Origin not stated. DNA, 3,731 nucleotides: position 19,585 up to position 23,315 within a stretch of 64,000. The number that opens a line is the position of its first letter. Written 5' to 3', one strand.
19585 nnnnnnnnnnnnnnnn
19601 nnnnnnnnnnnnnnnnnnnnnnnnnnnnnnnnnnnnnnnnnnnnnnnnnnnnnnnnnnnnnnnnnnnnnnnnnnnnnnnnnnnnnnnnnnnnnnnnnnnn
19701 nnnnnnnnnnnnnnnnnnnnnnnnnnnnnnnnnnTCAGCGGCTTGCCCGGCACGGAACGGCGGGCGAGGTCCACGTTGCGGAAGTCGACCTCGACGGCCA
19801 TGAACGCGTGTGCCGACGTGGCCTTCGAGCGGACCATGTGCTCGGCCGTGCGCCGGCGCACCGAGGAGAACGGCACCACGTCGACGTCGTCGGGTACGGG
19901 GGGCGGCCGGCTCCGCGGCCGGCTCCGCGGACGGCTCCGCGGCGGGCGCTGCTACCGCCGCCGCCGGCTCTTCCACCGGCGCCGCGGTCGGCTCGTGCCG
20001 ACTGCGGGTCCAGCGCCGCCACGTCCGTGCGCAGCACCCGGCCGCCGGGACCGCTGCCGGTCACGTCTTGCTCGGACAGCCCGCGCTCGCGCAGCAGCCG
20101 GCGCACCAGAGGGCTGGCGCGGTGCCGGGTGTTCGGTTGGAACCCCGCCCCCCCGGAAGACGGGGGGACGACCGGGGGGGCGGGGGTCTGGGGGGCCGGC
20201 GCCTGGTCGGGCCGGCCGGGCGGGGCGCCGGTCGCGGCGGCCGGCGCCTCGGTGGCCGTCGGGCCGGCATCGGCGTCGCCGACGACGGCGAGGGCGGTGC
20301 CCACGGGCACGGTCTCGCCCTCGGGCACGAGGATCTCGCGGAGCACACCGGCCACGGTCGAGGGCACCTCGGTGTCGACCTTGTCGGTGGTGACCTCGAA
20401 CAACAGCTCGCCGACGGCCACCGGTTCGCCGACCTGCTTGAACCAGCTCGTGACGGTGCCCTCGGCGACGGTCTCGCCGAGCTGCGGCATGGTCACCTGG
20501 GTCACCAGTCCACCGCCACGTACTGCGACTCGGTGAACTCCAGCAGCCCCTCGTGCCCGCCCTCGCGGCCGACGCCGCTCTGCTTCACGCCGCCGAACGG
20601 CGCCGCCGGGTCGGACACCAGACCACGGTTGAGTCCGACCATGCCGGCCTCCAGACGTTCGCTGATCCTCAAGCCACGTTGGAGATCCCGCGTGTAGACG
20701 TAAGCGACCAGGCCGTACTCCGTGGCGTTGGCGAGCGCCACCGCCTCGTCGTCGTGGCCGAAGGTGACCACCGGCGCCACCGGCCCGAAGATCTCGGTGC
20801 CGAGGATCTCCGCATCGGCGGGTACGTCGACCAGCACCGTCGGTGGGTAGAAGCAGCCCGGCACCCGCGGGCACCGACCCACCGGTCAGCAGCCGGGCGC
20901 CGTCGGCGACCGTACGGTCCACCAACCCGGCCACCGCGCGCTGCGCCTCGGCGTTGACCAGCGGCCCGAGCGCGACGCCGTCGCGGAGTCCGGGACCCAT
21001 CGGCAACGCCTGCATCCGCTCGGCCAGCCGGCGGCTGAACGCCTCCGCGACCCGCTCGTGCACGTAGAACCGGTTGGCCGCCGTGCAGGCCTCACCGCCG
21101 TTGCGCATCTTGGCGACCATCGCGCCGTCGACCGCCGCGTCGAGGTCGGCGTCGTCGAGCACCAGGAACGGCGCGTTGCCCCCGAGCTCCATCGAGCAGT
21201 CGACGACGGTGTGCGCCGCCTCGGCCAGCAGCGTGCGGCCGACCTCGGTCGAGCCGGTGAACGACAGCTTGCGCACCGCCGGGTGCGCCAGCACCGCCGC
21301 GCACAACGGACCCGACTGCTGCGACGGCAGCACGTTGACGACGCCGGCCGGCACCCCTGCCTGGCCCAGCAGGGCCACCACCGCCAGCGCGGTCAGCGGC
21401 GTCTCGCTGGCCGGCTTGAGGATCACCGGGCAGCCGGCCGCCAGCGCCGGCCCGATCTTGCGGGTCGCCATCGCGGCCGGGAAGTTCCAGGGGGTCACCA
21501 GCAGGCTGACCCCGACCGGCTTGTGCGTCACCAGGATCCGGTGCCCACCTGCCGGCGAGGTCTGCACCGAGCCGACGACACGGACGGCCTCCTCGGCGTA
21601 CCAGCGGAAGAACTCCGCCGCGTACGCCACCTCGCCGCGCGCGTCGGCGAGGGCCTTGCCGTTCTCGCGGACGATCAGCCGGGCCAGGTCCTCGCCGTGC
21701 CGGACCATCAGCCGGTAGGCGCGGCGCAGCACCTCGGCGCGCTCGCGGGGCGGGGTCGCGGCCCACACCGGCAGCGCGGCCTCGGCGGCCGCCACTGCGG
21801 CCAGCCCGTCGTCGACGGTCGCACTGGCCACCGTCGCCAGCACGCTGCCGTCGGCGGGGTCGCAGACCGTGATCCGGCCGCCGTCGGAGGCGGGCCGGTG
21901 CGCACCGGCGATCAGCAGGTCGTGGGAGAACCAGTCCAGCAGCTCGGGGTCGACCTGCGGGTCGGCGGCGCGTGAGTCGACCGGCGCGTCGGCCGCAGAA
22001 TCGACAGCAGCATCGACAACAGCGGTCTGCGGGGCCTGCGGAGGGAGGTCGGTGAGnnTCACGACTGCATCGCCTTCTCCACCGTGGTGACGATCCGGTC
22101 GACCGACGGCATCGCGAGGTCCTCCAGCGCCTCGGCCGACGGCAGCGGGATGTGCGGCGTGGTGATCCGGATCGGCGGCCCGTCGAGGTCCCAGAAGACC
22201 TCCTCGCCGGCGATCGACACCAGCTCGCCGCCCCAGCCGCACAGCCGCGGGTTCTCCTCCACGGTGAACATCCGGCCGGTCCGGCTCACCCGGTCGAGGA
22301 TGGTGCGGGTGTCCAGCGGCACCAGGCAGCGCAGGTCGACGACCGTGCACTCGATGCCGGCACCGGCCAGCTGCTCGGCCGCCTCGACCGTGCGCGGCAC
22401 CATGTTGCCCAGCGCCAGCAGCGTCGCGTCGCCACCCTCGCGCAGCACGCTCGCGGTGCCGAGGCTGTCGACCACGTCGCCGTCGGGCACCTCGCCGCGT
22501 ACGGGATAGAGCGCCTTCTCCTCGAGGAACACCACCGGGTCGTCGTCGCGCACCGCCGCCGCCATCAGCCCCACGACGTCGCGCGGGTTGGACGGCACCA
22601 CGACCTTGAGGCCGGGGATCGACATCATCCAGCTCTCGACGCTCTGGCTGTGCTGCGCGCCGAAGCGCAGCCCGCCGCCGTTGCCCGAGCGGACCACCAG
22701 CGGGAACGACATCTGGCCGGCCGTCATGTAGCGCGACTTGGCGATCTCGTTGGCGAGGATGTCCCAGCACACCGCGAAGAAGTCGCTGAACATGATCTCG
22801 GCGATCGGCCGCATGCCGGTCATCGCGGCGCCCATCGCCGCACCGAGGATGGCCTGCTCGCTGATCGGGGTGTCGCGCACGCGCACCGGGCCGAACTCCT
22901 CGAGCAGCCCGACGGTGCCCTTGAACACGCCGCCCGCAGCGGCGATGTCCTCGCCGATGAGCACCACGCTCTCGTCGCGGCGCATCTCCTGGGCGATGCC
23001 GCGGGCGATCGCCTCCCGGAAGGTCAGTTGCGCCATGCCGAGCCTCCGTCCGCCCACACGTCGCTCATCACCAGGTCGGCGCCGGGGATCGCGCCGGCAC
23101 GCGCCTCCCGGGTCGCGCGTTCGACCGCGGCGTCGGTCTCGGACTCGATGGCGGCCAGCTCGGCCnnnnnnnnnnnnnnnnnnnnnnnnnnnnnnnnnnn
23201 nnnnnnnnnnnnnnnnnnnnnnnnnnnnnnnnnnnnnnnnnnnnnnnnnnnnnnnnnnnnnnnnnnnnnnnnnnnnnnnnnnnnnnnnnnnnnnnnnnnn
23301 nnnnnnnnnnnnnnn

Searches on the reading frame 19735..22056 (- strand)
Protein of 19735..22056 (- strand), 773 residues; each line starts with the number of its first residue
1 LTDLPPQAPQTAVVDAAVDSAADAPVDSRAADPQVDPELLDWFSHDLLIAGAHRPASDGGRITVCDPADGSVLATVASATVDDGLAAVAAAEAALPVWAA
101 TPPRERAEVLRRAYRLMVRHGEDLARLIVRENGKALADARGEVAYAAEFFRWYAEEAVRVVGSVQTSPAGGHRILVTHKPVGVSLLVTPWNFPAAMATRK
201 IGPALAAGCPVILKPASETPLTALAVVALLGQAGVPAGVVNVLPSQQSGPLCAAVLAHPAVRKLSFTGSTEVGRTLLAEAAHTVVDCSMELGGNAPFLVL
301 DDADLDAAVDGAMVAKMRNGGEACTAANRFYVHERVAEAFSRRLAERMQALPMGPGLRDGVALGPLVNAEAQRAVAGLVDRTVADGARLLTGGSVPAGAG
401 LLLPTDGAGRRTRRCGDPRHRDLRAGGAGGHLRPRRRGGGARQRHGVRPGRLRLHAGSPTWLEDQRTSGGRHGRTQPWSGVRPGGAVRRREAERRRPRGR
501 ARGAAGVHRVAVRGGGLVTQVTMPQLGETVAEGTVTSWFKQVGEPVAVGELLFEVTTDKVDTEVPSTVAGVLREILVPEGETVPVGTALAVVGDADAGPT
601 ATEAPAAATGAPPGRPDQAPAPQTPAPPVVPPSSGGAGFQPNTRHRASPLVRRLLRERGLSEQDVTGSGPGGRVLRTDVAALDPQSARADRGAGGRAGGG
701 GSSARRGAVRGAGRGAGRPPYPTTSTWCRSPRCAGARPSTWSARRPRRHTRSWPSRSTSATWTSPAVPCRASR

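Call 11: search_protein_families(library=pfam, proteins=[window:19735-22056:-])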
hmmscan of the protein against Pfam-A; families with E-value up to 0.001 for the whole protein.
window:19735-22056:- (773 aa): 3 families
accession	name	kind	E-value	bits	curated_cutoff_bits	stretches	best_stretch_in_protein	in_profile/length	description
PF00171.27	Aldedh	-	2.2e-110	369.8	23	1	58-394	5-339/461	Aldehyde dehydrogenase family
PF00364.28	Biotin_lipoyl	-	6.2e-20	71.3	22.1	1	519-591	1-72/73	Biotin-requiring enzyme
PF02817.22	E3_binding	-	1.5e-11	44.7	23.7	1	646-679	2-35/36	e3 binding domain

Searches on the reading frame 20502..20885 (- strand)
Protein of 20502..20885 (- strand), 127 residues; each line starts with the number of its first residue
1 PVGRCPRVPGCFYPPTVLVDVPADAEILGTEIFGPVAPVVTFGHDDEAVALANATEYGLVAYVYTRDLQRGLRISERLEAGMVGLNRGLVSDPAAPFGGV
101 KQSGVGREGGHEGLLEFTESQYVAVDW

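Call 11: search_protein_families(library=pfam, proteins=[window:20502-20885:-])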
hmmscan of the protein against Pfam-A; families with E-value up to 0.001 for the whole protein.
window:20502-20885:- (127 aa): 1 family
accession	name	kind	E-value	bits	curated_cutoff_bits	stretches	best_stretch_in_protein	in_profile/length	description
PF00171.27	Aldedh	-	2.3e-41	142.3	23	1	9-123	346-461/461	Aldehyde dehydrogenase family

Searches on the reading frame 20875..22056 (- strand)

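Call 24: search_protein_families(library=ncbifam, proteins=[window:20875-22056:-], max_evalue=0.00001)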
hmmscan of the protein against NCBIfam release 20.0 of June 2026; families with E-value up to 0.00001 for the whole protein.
window:20875-22056:- (394 aa): 43 families (the best 25 are shown)
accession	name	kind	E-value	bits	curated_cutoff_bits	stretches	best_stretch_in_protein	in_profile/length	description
TIGR01780.1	SSADH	subfamily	1.2e-118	396.8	646.35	1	64-393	1-329/448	succinate-semialdehyde dehydrogenase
NF008415.0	PRK11241.1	equivalog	4.3e-111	372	828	1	43-393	9-358/482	NADP-dependent succinate-semialdehyde dehydrogenase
NF010000.0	PRK13473.1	subfamily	5.4e-82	275.9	615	1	45-393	3-350/475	aminobutyraldehyde dehydrogenase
NF009725.0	PRK13252.1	equivalog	1.3e-80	271.2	593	1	46-393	8-353/488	betaine-aldehyde dehydrogenase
TIGR01804.1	BADH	equivalog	2.3e-80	270.3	668.6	1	49-393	2-345/467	betaine-aldehyde dehydrogenase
NF045735.1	PaDhStyDPseudo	equivalog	3.6e-80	270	850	1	45-393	3-358/483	phenylacetaldehyde dehydrogenase StyD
TIGR02299.1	HpaE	equivalog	4.7e-76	256.3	638.35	1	47-393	3-347/488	5-carboxymethyl-2-hydroxymuconate semialdehyde dehydrogenase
NF006916.0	PRK09407.1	equivalog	5.8e-76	256.2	521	1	55-393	29-366/526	succinic semialdehyde dehydrogenase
NF007497.0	PRK10090.1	equivalog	3.2e-75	253.7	500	1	45-393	7-355/480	aldehyde dehydrogenase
NF052305.1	DioxValDhHalo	equivalog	5.3e-75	253.1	750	1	49-393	9-352/483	2,5-dioxovalerate dehydrogenase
NF042993.1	AlphKGSA_gudD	equivalog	2.9e-74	250.6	770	1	49-393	8-352/481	alpha-ketoglutaric semialdehyde dehydrogenase GucD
NF040792.1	glyc_ald_dh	equivalog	4.6e-73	246.8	760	1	47-394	3-347/488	D-glyceraldehyde dehydrogenase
NF045736.1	PaDhStyDRhodo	equivalog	6.8e-68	229.3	800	1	45-393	3-355/479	phenylacetaldehyde dehydrogenase StyD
NF006915.0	PRK09406.1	equivalog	1.6e-64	218.5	730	1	62-393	3-334/457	NADP-dependent succinic semialdehyde dehydrogenase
NF040648.1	lactal_redase_Meth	equivalog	6.5e-62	210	650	1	49-393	3-343/463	lactaldehyde dehydrogenase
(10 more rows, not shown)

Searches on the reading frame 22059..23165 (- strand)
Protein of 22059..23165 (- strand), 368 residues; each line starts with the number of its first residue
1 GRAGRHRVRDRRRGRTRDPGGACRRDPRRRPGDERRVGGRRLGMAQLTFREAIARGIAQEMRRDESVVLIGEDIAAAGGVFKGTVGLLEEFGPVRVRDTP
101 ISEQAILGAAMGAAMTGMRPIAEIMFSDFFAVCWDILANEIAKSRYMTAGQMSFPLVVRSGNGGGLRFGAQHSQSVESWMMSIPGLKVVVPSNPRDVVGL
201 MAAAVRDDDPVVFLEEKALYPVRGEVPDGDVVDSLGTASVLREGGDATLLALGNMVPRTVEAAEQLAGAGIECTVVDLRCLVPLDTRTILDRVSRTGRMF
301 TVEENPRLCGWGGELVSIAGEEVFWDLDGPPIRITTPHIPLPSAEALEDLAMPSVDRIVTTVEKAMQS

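Call 11: search_protein_families(library=pfam, proteins=[window:22059-23165:-])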
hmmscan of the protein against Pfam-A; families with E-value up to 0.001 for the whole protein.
window:22059-23165:- (368 aa): 2 families
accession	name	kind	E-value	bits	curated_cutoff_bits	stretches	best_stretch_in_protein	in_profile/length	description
PF02779.29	Transket_pyr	-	3.7e-43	147.6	27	1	46-221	2-173/174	Transketolase, pyrimidine binding domain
PF02780.25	Transketolase_C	-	1.4e-32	112.6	25.9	1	236-358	1-124/124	Transketolase, C-terminal domain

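Call 24: search_protein_families(library=ncbifam, proteins=[window:22059-23057:-], max_evalue=0.00001)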
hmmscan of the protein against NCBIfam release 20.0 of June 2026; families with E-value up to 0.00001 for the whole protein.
window:22059-23057:- (332 aa): 7 families
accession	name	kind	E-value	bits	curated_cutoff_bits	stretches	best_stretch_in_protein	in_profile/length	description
NF006667.0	PRK09212.1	subfamily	1.6e-99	332.9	321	1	8-330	1-323/327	pyruvate dehydrogenase complex E1 component subunit beta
NF008854.0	PRK11892.1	equivalog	7.4e-97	324.9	454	1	8-330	139-462/464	pyruvate dehydrogenase complex E1 component subunit beta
TIGR00204.1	dxs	equivalog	3.7e-22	78.6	465.95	1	11-282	310-568/616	1-deoxy-D-xylulose-5-phosphate synthase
NF004559.0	PRK05899.2-5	equivalog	2.2e-16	59.2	488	1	13-283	320-578/627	transketolase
NF008968.0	PRK12315.1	subfamily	1.2e-13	50.2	510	1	12-281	280-535/582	1-deoxy-D-xylulose-5-phosphate synthase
NF003933.0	PRK05444.2-2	equivalog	1.4e-11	43.6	395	1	56-284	333-558/606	1-deoxy-D-xylulose-5-phosphate synthase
NF004556.0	PRK05899.2-2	equivalog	2.3e-10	39.4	575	1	196-282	507-592/639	transketolase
